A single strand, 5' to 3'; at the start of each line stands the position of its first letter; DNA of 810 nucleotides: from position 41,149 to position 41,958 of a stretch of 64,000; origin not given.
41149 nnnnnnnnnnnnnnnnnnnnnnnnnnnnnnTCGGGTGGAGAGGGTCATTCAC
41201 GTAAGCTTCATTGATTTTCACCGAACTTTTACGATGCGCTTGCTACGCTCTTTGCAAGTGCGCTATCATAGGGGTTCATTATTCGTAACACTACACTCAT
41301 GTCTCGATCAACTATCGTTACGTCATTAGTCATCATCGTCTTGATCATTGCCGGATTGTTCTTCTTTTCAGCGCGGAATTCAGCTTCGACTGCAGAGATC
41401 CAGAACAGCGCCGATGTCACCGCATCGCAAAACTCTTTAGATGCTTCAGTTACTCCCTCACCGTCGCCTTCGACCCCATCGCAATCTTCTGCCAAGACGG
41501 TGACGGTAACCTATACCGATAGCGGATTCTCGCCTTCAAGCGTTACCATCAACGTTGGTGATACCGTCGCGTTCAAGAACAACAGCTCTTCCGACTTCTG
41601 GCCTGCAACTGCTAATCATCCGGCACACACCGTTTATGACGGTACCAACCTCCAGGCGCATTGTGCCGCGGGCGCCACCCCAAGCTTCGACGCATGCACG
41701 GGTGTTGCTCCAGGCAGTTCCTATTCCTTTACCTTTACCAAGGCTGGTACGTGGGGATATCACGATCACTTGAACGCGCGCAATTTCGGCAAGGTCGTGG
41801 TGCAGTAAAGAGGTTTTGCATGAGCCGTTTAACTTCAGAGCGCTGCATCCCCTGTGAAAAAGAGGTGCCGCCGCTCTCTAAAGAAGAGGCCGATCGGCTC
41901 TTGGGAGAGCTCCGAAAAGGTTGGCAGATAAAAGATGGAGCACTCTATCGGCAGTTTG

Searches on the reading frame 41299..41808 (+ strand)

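Call 35: search_protein_families(library=pfam, proteins=[window:41299-41808:+], max_evalue=10)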
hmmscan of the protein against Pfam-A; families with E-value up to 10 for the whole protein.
window:41299-41808:+ (169 aa): 6 families
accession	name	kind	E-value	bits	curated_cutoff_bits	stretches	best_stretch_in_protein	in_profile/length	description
PF13473.12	Cupredoxin_1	-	4.5e-07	30.3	27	1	60-168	15-104/104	Cupredoxin-like domain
PF00127.26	Copper-bind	-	2e-05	25.4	21.2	1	69-155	6-83/99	Copper binding proteins, plastocyanin/azurin family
PF20944.2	StcE_b-sandwich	-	0.0015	19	27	1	63-101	34-71/75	Metalloprotease StcE, beta-sandwich domain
PF05568.16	ASFV_J13L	-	0.0042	17.3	23.6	1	6-71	34-102/189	African swine fever virus J13L protein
PF16481.10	DUF5058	-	0.13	12.3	28.2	1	6-54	8-56/222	Domain of unknown function (DUF5058)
PF20462.4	DUF6715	-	0.29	11.1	27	1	10-47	11-46/192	Domain of unknown function (DUF6715)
